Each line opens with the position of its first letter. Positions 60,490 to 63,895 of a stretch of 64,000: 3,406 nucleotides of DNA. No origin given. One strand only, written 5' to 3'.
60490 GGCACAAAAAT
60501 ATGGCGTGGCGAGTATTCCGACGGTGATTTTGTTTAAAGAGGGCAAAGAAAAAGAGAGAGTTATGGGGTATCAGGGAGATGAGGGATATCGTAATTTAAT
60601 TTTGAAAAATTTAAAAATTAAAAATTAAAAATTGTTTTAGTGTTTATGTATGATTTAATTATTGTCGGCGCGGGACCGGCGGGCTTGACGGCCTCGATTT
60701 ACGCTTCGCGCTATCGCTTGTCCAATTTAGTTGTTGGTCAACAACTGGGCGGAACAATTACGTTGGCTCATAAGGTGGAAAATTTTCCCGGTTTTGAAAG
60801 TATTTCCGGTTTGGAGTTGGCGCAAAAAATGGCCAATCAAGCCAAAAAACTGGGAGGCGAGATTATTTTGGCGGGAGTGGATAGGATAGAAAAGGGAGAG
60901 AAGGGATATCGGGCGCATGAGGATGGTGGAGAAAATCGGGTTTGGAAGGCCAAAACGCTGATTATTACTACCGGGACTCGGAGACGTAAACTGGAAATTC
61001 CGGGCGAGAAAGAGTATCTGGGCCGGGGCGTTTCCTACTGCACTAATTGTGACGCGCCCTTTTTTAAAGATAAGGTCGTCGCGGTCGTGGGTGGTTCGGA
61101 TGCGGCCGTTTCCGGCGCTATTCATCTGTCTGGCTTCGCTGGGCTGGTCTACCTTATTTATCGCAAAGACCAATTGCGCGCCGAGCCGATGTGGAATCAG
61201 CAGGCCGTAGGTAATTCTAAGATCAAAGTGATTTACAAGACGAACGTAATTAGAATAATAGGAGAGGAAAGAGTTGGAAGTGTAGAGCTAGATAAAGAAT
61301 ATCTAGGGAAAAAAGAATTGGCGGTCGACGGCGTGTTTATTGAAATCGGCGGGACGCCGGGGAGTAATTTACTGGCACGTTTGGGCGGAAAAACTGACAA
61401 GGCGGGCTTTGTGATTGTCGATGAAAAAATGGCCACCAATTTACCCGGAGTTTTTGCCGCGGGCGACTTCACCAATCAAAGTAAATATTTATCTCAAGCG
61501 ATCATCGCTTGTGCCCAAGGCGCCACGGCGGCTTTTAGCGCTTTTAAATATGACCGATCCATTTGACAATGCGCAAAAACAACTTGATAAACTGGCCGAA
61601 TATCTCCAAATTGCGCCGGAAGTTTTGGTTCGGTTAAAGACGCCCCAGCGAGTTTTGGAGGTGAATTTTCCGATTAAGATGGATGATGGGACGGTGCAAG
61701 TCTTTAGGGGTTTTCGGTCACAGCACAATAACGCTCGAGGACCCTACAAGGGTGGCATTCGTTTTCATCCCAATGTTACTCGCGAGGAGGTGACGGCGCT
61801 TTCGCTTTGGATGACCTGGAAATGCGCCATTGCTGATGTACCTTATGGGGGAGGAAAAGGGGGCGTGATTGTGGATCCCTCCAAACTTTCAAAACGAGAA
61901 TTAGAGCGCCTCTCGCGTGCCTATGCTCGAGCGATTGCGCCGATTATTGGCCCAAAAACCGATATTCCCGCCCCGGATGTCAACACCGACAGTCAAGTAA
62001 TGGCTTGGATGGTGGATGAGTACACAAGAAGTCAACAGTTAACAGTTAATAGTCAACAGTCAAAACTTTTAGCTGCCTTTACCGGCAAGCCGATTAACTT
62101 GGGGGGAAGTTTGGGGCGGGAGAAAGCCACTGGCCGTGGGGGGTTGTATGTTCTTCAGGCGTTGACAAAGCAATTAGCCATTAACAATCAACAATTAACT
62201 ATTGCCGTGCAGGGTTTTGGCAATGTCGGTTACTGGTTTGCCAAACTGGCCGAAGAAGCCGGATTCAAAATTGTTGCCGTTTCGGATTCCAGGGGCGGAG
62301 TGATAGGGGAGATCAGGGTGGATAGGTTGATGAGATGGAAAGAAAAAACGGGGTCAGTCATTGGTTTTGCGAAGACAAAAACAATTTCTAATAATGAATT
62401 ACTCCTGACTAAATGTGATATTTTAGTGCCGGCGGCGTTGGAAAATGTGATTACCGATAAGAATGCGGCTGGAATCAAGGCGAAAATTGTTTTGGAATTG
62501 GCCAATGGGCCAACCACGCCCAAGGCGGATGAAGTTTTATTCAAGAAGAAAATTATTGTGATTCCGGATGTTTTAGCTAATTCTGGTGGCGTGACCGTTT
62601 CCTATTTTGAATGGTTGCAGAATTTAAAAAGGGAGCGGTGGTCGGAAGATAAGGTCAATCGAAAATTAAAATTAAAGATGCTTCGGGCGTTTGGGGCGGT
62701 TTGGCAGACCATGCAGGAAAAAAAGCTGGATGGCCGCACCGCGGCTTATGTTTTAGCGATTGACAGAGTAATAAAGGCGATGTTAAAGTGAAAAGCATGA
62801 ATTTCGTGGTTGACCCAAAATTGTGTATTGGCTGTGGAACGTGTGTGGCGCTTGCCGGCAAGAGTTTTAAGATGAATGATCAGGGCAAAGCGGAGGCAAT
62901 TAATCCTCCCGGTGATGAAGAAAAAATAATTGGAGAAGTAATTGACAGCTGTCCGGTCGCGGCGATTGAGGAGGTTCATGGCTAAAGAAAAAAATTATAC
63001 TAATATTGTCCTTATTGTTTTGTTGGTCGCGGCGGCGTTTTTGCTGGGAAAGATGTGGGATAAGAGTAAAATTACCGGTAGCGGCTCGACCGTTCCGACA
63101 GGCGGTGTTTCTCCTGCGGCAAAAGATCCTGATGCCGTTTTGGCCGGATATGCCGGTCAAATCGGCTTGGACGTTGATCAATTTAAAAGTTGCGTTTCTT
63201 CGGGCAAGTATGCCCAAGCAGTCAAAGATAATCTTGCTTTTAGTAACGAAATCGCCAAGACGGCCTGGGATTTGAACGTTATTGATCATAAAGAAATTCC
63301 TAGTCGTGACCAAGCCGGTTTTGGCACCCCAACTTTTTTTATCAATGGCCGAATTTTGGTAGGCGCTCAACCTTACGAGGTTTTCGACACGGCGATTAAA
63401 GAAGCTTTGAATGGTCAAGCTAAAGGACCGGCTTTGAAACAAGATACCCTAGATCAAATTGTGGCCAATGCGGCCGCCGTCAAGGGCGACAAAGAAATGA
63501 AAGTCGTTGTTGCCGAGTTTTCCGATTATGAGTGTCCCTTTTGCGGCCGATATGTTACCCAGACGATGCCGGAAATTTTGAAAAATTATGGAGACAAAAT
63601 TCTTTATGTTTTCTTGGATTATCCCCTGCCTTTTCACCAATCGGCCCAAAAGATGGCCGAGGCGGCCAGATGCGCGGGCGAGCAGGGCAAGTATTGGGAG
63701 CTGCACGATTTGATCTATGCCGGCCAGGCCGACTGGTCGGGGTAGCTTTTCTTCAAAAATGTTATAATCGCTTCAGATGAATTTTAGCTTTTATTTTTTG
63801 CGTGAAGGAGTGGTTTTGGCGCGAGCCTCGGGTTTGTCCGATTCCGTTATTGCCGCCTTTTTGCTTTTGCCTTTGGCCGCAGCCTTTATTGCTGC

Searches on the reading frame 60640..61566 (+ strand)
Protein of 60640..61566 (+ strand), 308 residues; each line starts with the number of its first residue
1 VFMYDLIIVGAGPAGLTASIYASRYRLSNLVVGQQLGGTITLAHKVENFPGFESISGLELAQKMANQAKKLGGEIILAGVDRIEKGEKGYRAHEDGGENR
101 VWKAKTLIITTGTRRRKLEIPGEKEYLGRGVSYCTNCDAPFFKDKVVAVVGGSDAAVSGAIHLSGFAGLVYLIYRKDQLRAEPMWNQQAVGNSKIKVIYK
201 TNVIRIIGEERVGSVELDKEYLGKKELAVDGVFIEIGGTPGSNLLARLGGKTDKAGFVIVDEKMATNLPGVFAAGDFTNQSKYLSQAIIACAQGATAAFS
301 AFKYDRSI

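Call 58: search_protein_families(library=pfam, proteins=[window:60640-61566:+], max_evalue=0.001)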
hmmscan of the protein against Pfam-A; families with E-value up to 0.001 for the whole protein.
window:60640-61566:+ (308 aa): 6 families
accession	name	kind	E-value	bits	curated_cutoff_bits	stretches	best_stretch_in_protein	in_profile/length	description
PF07992.20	Pyr_redox_2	-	3.2e-45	155.2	26.1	1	4-294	1-291/291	Pyridine nucleotide-disulphide oxidoreductase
PF13738.12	Pyr_redox_3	-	1.8e-20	73.8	30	1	80-275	104-305/305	Pyridine nucleotide-disulphide oxidoreductase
PF00070.33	Pyr_redox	-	2.3e-06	28.4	22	1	147-217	2-79/82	Pyridine nucleotide-disulphide oxidoreductase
PF01266.30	DAO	-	5e-06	26.7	27.9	0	55-135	146-231/353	FAD dependent oxidoreductase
PF01134.28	GIDA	-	0.00013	21.6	22.1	0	5-77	1-65/391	Glucose inhibited division protein A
PF00890.30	FAD_binding_2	-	0.00041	20.1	20.4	0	5-34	1-30/414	FAD binding domain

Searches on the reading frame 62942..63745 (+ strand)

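Call 58: search_protein_families(library=pfam, proteins=[window:62942-63745:+], max_evalue=0.001)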
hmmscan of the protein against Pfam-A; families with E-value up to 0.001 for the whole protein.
window:62942-63745:+ (267 aa): 2 families
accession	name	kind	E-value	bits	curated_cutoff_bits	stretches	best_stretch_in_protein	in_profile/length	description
PF13462.12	Thioredoxin_4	-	5.2e-19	69.5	23.2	1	180-265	7-94/165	Thioredoxin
PF01323.26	DSBA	-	1.7e-10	41.4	25.6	0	127-153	165-191/191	DSBA-like thioredoxin domain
